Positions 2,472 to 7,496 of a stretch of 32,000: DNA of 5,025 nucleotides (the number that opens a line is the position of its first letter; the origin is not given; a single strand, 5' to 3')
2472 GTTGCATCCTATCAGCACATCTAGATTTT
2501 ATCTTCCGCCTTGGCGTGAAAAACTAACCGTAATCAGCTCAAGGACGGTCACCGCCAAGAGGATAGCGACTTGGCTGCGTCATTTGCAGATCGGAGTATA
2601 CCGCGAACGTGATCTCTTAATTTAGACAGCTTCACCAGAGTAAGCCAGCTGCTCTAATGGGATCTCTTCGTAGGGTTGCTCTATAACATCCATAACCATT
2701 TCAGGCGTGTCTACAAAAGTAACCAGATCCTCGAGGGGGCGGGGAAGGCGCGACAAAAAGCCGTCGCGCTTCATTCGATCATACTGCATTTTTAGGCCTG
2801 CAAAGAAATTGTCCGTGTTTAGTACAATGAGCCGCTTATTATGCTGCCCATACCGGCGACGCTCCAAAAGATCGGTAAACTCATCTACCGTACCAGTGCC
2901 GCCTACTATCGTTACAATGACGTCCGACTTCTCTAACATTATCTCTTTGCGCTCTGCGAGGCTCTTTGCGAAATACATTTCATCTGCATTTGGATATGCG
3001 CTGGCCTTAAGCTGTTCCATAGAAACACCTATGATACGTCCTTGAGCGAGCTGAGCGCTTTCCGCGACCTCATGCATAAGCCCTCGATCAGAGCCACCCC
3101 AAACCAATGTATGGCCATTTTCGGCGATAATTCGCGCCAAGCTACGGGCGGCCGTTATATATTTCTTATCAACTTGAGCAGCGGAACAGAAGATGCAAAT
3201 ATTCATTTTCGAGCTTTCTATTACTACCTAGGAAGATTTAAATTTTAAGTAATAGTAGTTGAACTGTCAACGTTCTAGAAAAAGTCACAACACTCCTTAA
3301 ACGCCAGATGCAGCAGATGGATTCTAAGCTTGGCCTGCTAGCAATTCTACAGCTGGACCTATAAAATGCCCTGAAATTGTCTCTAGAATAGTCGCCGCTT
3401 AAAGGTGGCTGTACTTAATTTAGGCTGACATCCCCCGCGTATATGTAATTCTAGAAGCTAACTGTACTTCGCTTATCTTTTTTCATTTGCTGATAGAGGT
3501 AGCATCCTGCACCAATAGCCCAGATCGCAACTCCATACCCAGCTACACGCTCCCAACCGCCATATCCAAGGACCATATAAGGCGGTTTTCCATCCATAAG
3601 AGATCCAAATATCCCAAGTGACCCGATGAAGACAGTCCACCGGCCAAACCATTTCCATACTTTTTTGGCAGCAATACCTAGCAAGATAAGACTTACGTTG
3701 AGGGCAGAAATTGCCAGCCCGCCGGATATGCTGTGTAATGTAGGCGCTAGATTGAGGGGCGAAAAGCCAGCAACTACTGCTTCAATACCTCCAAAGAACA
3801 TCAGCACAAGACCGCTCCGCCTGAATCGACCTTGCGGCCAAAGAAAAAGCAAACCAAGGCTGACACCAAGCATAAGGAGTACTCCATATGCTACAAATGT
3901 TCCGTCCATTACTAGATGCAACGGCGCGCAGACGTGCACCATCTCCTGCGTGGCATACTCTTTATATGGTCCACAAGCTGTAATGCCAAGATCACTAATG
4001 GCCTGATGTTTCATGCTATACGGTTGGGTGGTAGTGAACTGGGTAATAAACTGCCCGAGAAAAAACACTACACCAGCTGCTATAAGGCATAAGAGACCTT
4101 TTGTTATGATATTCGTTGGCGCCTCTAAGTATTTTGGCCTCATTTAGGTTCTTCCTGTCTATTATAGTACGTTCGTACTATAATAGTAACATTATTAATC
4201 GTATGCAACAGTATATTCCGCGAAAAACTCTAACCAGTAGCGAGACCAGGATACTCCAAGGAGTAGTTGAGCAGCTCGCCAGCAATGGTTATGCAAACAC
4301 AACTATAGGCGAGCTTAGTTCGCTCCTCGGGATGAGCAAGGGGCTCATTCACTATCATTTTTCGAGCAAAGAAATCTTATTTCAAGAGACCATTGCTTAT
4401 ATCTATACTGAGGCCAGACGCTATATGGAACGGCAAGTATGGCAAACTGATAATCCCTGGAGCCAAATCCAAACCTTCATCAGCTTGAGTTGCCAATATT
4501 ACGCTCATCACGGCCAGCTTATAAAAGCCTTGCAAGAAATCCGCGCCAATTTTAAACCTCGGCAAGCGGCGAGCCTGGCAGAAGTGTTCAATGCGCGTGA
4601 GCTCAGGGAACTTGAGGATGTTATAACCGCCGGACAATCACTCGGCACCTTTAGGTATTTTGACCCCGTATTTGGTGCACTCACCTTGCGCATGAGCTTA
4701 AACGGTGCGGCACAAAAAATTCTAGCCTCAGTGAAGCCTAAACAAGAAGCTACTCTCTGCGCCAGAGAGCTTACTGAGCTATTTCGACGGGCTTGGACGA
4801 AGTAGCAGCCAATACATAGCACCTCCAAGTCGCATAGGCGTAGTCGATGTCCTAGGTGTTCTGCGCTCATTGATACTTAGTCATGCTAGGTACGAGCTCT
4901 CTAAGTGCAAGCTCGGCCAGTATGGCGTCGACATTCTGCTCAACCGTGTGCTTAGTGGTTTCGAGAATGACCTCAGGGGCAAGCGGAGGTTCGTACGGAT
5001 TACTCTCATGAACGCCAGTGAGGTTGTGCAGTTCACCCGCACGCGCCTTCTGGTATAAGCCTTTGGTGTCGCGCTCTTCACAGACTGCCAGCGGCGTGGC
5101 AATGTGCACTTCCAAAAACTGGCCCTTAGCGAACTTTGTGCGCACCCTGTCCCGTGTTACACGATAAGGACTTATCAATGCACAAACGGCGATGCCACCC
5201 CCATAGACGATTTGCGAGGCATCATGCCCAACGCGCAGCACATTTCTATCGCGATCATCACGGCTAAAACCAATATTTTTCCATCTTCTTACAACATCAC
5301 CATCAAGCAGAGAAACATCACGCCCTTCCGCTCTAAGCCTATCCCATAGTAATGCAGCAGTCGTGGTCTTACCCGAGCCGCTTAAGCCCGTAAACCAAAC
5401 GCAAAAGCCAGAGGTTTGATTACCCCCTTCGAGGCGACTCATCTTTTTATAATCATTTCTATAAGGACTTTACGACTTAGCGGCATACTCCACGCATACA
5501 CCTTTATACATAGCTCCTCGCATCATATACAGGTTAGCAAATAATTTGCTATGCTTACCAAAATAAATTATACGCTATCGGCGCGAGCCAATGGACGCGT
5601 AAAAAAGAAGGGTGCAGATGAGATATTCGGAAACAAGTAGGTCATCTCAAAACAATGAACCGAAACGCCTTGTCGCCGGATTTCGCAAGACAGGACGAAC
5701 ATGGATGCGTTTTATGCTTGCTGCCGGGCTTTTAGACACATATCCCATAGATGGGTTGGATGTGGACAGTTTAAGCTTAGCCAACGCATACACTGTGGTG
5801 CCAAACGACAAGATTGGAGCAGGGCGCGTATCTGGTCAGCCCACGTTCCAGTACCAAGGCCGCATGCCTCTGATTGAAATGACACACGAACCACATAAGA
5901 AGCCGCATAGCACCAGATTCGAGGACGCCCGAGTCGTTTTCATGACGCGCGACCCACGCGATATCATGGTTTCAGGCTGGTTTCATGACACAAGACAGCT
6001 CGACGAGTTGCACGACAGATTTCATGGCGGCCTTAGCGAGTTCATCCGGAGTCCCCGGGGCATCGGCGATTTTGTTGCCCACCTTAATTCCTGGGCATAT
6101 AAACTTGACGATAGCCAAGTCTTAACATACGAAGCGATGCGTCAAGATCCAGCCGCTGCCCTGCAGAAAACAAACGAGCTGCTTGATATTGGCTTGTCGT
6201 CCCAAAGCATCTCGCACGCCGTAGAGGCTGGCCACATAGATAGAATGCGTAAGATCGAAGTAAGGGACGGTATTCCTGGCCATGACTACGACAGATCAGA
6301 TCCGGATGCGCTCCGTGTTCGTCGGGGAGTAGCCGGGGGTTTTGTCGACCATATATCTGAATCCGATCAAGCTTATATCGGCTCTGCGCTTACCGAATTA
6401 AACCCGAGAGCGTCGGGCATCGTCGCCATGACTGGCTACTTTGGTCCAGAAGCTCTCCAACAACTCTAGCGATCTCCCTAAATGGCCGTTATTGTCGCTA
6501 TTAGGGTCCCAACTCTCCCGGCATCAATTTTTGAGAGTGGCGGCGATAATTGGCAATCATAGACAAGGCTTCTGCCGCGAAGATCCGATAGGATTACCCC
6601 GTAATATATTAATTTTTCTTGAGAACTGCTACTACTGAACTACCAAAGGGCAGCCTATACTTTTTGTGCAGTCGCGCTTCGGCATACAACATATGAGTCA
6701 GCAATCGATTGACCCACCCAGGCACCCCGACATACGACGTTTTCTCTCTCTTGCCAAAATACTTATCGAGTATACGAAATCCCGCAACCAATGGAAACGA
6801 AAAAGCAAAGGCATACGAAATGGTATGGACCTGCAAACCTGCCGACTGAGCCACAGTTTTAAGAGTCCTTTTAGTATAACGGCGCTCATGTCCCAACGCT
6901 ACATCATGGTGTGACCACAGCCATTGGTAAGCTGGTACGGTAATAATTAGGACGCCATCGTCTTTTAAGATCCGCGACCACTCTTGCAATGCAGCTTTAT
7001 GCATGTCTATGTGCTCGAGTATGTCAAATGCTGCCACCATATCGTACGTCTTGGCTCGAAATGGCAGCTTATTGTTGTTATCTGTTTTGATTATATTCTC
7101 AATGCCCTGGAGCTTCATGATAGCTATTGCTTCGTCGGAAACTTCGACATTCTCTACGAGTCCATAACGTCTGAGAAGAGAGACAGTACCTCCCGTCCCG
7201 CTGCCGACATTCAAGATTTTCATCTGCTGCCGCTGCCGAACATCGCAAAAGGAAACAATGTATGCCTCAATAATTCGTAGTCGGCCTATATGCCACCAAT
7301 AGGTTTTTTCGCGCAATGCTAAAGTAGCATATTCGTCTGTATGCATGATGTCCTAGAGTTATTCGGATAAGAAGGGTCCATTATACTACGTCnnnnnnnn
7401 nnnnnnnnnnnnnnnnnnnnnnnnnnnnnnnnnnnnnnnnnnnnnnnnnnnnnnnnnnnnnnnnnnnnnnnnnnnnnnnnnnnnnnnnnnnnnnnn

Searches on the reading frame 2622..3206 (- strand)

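Call 17: search_protein_families(library=pfam, proteins=[window:2622-3206:-], max_evalue=0.0001)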
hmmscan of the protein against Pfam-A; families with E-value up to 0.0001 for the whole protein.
window:2622-3206:- (194 aa): 2 families
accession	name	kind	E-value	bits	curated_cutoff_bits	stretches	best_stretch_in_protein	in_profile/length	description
PF03641.19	Lysine_decarbox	-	3.4e-22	79.5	27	1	44-173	1-129/131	Possible lysine decarboxylase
PF18306.6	LDcluster4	-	8.8e-17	61.5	26.3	1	2-115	3-115/151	SLOG cluster4 family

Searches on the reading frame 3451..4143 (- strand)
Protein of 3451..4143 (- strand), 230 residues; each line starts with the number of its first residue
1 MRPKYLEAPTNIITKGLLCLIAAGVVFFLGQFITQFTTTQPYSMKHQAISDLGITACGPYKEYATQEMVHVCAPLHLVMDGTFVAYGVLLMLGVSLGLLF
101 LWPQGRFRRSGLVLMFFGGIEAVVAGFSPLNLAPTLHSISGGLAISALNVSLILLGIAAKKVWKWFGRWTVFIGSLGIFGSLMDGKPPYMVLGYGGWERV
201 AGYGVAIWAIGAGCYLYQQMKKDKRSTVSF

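Call 17: search_protein_families(library=pfam, proteins=[window:3451-4143:-], max_evalue=0.0001)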
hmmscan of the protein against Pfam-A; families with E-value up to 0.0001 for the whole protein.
window:3451-4143:- (230 aa): 1 family
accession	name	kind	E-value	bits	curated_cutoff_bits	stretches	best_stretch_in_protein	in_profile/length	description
PF06197.19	DUF998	-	1.4e-13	51.3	30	1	22-212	2-181/184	Protein of unknown function (DUF998)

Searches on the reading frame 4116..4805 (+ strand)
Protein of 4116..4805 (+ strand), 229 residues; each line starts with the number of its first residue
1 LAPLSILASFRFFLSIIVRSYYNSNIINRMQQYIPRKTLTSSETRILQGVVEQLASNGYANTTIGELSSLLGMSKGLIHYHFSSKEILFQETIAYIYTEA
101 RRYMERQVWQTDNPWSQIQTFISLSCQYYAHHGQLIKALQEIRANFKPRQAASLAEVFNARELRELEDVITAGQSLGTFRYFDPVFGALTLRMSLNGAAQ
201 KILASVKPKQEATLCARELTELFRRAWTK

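Call 17: search_protein_families(library=pfam, proteins=[window:4116-4805:+], max_evalue=0.0001)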
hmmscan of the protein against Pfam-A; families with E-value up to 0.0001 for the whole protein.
window:4116-4805:+ (229 aa): 1 family
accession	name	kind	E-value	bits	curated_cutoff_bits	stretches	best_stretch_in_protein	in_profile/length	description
PF00440.29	TetR_N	-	1.1e-10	41.6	24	1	46-91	1-46/47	Bacterial regulatory proteins, tetR family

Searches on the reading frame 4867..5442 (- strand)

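Call 17: search_protein_families(library=pfam, proteins=[window:4867-5442:-], max_evalue=0.0001)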
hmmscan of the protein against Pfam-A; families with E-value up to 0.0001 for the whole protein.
window:4867-5442:- (191 aa): 1 family
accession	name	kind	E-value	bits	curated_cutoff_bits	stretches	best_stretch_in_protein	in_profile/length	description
PF01583.26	APS_kinase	-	5.3e-50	169.8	21.1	1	12-160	2-151/152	Adenylylsulphate kinase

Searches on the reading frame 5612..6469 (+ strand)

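Call 17: search_protein_families(library=pfam, proteins=[window:5612-6469:+], max_evalue=0.0001)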
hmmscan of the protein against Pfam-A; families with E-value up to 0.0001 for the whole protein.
window:5612-6469:+ (285 aa): 1 family
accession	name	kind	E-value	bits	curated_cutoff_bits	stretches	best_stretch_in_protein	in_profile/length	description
PF00685.33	Sulfotransfer_1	-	1.1e-17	64.7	22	1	18-219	3-207/255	Sulfotransferase domain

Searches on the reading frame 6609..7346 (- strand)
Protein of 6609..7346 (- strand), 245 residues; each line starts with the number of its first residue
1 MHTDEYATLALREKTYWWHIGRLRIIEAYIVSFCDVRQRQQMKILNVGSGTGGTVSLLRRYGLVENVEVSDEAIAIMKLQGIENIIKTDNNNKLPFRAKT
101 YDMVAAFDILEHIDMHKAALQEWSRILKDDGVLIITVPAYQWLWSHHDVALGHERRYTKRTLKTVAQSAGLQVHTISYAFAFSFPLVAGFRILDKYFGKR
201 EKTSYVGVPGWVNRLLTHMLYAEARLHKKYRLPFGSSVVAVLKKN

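Call 17: search_protein_families(library=pfam, proteins=[window:6609-7346:-], max_evalue=0.0001)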
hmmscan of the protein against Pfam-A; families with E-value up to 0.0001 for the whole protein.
window:6609-7346:- (245 aa): 5 families
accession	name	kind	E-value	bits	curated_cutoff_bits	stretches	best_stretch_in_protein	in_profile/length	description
PF13489.12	Methyltransf_23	-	2.9e-16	60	27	1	37-175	19-163/164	Methyltransferase domain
PF08241.18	Methyltransf_11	-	2.2e-14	54.3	21.2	1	45-135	1-95/95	Methyltransferase domain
PF13649.12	Methyltransf_25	-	3.8e-09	37.6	27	1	44-131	1-97/97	Methyltransferase domain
PF08242.18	Methyltransf_12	-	5e-07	30.8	30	1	45-133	1-98/98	Methyltransferase domain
PF13847.12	Methyltransf_31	-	7.4e-07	29.4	27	1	40-139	3-113/145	Methyltransferase domain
